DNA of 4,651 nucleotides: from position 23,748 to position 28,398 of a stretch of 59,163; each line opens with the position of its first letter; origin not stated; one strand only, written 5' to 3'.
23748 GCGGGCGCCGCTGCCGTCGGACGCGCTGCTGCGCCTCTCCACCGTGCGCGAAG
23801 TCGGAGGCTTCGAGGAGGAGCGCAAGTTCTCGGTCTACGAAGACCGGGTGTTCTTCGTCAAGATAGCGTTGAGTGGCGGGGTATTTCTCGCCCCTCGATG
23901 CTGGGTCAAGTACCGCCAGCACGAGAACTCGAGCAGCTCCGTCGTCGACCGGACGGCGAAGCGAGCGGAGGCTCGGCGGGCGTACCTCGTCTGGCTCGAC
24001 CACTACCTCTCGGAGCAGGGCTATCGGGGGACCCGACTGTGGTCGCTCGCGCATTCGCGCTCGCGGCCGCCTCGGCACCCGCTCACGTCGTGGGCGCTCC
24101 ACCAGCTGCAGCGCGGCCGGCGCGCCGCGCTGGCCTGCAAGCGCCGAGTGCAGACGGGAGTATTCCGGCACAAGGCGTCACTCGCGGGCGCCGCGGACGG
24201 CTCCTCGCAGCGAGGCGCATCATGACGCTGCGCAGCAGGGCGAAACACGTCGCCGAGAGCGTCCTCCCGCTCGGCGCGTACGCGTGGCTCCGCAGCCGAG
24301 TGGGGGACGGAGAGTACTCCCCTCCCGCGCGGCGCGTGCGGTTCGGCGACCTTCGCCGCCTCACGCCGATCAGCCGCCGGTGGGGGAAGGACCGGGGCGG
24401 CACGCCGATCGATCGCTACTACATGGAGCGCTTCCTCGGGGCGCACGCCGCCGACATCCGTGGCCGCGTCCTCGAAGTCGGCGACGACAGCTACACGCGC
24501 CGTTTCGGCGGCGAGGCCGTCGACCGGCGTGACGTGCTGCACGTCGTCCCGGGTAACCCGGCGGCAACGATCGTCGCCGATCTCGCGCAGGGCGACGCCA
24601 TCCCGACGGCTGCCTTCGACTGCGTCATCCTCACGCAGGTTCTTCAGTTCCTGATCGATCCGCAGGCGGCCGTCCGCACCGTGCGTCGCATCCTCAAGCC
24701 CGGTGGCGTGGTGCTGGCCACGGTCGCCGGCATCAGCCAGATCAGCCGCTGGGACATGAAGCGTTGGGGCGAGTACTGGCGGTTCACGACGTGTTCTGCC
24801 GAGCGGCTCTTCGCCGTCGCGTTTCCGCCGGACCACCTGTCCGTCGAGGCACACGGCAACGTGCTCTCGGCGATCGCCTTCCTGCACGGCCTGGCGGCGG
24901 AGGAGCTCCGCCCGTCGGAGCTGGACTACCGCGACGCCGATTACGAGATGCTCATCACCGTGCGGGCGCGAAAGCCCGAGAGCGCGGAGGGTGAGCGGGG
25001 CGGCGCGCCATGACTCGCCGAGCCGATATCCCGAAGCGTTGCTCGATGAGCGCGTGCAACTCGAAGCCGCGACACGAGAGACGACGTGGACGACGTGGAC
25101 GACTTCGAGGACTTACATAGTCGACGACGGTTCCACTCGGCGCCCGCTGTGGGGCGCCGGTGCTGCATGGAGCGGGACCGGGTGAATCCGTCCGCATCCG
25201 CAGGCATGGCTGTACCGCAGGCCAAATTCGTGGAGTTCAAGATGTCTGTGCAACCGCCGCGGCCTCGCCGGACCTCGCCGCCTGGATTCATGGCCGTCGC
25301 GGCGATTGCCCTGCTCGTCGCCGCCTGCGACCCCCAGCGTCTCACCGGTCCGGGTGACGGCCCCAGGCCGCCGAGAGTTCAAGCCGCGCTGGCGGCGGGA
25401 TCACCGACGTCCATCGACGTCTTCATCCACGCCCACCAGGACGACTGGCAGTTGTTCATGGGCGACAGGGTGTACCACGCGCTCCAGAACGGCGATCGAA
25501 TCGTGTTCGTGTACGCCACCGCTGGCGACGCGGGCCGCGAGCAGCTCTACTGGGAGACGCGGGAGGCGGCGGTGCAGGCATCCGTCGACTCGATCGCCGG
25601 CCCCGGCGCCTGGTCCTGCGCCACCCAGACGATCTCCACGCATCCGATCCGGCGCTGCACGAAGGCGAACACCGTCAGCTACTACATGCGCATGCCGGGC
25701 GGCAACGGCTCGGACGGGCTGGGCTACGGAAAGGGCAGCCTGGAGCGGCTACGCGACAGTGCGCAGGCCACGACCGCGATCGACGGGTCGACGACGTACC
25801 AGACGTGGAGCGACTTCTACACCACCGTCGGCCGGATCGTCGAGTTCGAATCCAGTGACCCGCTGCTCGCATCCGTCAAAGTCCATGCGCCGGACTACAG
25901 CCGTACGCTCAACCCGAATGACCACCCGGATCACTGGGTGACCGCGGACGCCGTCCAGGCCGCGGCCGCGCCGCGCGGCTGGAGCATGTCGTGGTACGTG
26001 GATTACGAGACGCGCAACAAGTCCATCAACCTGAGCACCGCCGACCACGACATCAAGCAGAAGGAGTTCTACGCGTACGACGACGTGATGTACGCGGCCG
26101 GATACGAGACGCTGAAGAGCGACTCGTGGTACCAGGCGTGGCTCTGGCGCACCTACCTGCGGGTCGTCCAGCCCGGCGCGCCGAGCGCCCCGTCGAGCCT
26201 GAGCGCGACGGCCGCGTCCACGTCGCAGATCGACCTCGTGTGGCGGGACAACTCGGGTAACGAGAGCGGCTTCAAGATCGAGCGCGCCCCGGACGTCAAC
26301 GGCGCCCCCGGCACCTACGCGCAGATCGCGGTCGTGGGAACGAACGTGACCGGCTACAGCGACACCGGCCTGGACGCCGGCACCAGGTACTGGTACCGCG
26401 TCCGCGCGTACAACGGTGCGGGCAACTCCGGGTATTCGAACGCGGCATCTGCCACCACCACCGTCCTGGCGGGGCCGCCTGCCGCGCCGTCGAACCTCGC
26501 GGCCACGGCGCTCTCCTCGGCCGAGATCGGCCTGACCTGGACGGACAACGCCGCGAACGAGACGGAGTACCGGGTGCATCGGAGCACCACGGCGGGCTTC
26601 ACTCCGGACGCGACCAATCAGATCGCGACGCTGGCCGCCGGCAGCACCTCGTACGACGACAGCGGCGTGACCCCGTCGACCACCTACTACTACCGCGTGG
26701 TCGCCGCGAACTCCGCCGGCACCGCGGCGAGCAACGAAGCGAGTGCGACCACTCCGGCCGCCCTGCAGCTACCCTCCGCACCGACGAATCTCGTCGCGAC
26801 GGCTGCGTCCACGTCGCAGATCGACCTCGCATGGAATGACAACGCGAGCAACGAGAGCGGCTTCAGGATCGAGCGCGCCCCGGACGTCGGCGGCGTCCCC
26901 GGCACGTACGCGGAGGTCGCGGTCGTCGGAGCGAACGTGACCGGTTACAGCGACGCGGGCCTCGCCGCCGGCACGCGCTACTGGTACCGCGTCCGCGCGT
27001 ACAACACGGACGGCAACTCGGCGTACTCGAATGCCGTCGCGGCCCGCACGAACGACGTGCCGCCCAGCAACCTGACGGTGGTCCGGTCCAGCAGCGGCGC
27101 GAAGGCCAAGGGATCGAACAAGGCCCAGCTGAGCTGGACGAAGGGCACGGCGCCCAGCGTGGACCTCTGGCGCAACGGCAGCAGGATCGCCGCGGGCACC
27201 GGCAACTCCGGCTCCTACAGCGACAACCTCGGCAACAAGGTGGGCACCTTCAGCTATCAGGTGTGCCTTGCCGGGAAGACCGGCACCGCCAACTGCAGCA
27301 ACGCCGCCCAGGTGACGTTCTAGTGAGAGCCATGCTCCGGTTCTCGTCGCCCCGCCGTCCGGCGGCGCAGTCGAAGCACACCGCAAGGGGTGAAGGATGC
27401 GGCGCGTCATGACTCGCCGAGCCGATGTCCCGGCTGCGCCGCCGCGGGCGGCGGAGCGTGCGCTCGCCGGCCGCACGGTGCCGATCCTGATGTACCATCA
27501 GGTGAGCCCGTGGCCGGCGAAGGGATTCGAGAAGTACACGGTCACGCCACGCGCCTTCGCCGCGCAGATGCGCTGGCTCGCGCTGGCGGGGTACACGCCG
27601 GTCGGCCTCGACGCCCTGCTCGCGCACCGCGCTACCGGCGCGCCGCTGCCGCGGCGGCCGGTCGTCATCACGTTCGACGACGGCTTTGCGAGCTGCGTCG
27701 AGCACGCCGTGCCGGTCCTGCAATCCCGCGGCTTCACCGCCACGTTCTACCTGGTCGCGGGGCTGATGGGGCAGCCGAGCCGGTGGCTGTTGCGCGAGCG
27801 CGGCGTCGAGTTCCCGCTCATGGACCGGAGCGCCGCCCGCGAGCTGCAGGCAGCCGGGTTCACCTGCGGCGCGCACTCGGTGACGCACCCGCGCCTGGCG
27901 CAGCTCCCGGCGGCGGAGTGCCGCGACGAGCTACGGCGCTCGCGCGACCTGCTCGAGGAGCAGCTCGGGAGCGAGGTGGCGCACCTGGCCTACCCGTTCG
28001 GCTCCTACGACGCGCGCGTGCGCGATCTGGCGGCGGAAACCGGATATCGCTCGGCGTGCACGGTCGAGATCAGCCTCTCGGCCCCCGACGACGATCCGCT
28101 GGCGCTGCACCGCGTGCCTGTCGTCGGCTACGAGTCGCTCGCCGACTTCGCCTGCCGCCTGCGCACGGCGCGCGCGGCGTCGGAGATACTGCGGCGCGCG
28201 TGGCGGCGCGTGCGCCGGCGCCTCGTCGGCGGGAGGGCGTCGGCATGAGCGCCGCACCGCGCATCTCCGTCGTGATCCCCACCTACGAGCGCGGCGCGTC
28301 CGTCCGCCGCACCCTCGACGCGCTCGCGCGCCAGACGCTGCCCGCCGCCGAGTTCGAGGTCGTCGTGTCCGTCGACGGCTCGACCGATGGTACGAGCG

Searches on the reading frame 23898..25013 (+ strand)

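Call 58: search_protein_families(library=pfam, proteins=[window:23898-25013:+], max_evalue=0.00001)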
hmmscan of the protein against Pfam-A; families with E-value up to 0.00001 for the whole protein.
window:23898-25013:+ (371 aa): 3 families
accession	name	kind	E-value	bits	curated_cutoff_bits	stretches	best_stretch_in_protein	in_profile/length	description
PF08241.18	Methyltransf_11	-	1.6e-08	35.5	21.2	1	224-273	46-94/95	Methyltransferase domain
PF13489.12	Methyltransf_23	-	7.1e-08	32.8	27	1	230-296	72-137/164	Methyltransferase domain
PF08242.18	Methyltransf_12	-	7.6e-07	30.2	30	1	230-272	54-98/98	Methyltransferase domain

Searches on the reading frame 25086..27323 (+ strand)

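Call 58: search_protein_families(library=pfam, proteins=[window:25086-27323:+], max_evalue=0.00001)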
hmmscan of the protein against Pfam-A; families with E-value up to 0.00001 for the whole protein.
window:25086-27323:+ (745 aa): 6 families
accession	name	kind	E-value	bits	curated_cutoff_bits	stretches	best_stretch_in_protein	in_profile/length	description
PF00041.27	fn3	-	3e-27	95.1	25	3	367-455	1-82/84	Fibronectin type III domain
PF02585.22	PIG-L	-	7.2e-10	39.9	28.2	1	112-293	1-128/129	GlcNAc-PI de-N-acetylase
PF25788.1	Ig_Rha78A_N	-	9.1e-10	39.2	27.4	0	423-461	65-104/105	Rha78A-like, N-terminal immunoglobulin domain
PF24489.1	Ig_J_second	-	9.7e-09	35.7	27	0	623-657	62-96/105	Tip attachment protein J second Ig-like domain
PF16656.11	Pur_ac_phosph_N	-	1.9e-07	32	30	0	470-556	5-93/93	Purple acid Phosphatase, N-terminal domain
PF16655.11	PhoD_N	-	2.6e-07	31.5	30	0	427-445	64-78/90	PhoD-like phosphatase, N-terminal domain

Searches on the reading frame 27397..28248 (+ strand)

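Call 58: search_protein_families(library=pfam, proteins=[window:27397-28248:+], max_evalue=0.00001)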
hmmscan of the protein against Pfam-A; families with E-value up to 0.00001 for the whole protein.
window:27397-28248:+ (283 aa): 1 family
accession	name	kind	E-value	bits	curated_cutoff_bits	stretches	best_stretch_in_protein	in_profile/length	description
PF01522.26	Polysacc_deac_1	-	2.1e-26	92.7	23.1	1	84-219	4-123/124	Polysaccharide deacetylase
